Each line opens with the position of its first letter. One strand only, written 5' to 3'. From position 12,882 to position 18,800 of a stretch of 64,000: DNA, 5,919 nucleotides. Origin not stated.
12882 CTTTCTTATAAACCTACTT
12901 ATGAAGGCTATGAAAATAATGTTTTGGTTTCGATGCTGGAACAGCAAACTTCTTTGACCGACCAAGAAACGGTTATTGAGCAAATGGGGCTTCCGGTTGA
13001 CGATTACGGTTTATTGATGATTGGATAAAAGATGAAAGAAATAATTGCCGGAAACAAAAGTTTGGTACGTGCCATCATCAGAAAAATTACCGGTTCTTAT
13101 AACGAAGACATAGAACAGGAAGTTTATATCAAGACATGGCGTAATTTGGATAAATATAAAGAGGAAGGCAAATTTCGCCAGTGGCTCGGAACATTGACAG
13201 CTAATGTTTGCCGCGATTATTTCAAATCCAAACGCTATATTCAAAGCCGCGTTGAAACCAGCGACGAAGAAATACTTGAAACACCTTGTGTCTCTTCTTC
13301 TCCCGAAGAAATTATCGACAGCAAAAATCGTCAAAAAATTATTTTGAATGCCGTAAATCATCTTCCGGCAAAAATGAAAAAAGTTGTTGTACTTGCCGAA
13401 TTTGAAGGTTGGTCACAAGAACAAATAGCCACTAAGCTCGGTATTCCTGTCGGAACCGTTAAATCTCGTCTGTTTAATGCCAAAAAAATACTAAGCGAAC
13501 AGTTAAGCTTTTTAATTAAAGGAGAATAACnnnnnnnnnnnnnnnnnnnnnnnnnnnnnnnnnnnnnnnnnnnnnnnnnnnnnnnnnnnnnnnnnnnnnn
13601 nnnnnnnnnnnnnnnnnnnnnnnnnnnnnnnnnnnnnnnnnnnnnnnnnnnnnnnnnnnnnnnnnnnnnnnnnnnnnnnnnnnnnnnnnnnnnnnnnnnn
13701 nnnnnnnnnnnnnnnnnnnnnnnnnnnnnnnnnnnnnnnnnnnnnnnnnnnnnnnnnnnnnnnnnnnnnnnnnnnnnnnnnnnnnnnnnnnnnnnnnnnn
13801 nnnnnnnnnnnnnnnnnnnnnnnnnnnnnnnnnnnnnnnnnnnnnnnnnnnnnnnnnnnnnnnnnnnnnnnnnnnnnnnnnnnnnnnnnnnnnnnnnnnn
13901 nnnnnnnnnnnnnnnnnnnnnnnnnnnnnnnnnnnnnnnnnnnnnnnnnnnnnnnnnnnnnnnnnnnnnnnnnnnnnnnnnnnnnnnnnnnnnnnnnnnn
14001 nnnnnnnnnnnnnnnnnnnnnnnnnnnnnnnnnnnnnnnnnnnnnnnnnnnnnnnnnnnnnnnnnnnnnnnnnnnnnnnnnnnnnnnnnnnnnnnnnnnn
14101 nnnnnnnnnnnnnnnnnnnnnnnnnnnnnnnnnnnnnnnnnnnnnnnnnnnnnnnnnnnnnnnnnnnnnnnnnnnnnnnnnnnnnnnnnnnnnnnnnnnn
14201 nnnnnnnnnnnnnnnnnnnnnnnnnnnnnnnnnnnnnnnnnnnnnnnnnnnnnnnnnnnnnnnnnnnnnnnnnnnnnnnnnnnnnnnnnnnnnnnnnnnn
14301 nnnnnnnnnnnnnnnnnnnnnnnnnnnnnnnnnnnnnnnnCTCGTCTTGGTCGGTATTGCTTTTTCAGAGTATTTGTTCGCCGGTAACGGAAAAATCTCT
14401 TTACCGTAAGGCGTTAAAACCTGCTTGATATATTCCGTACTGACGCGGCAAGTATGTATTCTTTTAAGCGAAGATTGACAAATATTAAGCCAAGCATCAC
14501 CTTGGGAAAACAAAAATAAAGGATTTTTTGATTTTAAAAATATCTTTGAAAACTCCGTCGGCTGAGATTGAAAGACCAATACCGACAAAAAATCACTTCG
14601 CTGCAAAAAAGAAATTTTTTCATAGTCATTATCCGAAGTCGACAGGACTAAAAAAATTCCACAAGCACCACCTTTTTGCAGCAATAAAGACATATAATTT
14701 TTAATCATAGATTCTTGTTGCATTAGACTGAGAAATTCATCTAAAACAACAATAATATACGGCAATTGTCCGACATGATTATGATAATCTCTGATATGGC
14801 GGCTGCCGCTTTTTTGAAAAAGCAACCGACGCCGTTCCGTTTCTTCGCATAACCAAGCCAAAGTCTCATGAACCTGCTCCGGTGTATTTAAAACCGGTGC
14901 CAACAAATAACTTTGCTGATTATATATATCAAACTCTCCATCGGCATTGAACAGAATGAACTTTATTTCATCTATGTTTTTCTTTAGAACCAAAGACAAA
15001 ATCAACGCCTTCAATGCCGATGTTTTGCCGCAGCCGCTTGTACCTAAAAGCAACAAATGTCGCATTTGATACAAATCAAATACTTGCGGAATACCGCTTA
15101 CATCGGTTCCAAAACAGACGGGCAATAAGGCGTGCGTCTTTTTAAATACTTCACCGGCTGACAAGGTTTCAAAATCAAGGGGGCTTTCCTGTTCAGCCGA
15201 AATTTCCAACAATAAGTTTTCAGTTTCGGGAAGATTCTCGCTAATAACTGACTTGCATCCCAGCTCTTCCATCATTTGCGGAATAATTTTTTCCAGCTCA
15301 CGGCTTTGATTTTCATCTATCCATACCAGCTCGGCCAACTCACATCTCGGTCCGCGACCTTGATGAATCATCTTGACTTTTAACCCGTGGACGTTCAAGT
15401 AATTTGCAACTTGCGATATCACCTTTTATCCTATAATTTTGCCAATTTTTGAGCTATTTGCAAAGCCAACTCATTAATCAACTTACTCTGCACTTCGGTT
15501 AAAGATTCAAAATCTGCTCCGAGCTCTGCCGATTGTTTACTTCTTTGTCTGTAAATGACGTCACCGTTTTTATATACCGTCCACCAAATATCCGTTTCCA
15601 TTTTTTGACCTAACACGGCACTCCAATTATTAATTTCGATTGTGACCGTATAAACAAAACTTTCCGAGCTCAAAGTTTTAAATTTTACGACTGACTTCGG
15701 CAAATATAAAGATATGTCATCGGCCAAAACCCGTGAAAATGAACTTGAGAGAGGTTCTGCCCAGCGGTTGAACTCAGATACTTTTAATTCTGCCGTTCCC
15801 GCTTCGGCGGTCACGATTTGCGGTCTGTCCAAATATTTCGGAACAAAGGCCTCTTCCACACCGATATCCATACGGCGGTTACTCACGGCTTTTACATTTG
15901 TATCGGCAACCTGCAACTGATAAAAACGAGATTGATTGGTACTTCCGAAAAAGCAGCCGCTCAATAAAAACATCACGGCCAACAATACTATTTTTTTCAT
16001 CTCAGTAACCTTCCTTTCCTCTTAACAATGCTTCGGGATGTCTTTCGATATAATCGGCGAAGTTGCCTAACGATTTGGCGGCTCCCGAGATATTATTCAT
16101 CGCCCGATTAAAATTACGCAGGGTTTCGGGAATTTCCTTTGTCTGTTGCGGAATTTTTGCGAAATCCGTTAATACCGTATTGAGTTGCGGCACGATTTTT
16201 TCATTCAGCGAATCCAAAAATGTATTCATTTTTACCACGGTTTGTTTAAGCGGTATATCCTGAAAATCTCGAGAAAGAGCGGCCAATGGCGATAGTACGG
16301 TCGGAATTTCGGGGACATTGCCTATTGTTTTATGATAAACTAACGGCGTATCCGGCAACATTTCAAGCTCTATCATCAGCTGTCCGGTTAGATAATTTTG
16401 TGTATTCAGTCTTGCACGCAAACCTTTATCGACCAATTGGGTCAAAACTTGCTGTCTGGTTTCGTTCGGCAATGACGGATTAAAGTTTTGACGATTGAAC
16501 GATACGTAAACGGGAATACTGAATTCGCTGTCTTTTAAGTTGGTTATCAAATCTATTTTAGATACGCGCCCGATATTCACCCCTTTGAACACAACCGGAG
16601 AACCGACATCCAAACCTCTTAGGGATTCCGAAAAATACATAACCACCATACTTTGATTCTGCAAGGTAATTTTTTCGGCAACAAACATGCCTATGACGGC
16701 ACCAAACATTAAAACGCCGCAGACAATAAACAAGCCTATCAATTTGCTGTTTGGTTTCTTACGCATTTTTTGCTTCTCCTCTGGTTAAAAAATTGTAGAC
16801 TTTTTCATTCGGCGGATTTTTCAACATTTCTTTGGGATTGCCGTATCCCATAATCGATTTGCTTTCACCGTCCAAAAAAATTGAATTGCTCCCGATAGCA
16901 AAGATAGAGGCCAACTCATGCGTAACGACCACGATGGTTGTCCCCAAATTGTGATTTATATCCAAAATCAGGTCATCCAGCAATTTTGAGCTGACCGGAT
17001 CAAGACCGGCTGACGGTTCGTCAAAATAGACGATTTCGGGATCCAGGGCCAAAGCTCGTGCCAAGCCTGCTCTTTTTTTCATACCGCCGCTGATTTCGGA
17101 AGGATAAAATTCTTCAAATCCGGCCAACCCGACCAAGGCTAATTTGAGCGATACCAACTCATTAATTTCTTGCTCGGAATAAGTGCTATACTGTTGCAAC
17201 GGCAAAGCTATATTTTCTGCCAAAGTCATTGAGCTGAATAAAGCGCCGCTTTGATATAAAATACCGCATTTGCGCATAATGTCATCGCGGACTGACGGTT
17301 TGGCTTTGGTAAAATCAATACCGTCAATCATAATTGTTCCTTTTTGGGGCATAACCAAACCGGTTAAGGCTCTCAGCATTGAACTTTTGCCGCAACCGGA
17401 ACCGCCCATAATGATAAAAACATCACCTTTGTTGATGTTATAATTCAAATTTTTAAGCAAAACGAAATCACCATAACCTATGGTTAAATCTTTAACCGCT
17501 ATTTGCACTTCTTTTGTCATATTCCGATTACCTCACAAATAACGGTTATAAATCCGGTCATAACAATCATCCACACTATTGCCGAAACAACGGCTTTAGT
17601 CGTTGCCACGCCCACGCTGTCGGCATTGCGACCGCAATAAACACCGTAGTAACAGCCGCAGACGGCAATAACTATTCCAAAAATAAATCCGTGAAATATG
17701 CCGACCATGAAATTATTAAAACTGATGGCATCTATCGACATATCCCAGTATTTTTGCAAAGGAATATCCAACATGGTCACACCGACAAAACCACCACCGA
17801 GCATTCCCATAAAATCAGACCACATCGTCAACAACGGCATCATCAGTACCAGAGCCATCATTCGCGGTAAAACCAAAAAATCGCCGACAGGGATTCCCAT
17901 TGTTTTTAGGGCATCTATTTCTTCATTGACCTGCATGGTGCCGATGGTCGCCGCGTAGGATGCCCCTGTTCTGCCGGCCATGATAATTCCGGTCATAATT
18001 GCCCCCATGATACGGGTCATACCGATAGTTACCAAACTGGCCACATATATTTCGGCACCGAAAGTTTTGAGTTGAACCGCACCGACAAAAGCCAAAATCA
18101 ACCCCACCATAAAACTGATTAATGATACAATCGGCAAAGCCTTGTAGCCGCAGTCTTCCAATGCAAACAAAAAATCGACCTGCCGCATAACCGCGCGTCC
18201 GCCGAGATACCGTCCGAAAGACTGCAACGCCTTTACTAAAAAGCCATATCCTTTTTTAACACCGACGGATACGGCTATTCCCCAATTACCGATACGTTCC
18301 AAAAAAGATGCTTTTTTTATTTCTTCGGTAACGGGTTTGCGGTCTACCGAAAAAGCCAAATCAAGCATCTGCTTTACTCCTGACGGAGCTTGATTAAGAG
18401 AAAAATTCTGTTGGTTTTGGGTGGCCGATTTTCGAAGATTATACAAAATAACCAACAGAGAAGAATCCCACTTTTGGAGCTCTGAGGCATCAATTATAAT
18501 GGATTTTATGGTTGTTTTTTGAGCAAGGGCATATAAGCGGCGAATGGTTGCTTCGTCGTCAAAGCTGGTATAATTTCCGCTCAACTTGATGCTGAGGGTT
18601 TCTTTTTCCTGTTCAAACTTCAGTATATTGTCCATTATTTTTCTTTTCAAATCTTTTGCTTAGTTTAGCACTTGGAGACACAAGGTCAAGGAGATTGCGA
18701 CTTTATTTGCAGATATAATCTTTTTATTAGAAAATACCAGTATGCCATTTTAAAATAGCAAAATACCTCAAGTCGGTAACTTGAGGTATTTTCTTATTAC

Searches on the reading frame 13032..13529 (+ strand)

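Call 76: search_protein_families(library=pfam, proteins=[window:13032-13529:+], max_evalue=0.001)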
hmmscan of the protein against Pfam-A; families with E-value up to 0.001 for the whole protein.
window:13032-13529:+ (165 aa): 4 families
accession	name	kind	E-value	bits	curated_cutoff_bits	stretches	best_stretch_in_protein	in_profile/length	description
PF08281.18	Sigma70_r4_2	-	9.4e-17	60.9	25.7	1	103-153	3-53/54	Sigma-70, region 4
PF04542.20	Sigma70_r2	-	4.2e-11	42.9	24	1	7-68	4-69/71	Sigma-70 region 2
PF04545.22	Sigma70_r4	-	5.8e-10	39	24.1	1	108-150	2-44/50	Sigma-70, region 4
PF13384.12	HTH_23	-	0.00073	19.7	24.6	0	121-144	13-35/50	Homeodomain-like domain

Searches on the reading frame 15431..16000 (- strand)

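Call 76: search_protein_families(library=pfam, proteins=[window:15431-16000:-], max_evalue=0.001)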
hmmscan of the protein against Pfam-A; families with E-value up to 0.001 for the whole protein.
window:15431-16000:- (189 aa): 1 family
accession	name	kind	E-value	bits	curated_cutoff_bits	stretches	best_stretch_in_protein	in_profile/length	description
PF03886.18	ABC_trans_aux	-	4.4e-26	91.8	26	1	27-183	1-161/161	ABC-type transport auxiliary lipoprotein component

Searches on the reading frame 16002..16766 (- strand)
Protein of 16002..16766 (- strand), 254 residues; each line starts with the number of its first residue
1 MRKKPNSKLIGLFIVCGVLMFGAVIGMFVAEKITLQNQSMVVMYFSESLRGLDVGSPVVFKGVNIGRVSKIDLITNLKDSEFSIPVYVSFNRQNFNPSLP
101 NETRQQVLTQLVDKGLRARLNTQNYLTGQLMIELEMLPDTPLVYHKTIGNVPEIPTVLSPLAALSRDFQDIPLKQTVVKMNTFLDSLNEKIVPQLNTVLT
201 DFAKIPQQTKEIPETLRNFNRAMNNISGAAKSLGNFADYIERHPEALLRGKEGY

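Call 76: search_protein_families(library=pfam, proteins=[window:16002-16766:-], max_evalue=0.001)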
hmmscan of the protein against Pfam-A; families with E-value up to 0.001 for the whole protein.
window:16002-16766:- (254 aa): 1 family
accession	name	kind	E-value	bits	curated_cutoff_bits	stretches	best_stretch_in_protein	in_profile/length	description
PF02470.25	MlaD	-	7.3e-12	45.8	25.1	1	41-135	5-79/81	MlaD protein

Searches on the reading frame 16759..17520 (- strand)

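Call 76: search_protein_families(library=pfam, proteins=[window:16759-17520:-], max_evalue=0.001)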
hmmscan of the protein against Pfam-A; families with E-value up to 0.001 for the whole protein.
window:16759-17520:- (253 aa): 3 families
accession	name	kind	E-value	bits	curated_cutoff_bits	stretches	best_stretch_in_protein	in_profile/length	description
PF00005.33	ABC_tran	-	6.8e-28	98.4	25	1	22-170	1-136/137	ABC transporter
PF13304.12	AAA_21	-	6.3e-08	33.5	27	1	137-202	232-299/304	AAA domain, putative AbiEii toxin, Type IV TA system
PF13555.12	AAA_29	-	0.00017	21.7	27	1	28-60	18-50/61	P-loop containing region of AAA domain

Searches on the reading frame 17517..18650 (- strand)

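Call 76: search_protein_families(library=pfam, proteins=[window:17517-18650:-], max_evalue=0.001)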
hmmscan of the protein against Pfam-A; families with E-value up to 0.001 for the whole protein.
window:17517-18650:- (377 aa): 3 families
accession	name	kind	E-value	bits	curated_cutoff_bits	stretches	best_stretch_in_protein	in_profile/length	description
PF02405.21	MlaE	-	7.7e-68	228.7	22.5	1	163-371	4-212/212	Permease MlaE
PF13466.11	STAS_2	-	6.9e-07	29.8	29.2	1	22-98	2-76/80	STAS domain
PF01740.26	STAS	-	3.5e-05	24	22.6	1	14-99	6-91/106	STAS domain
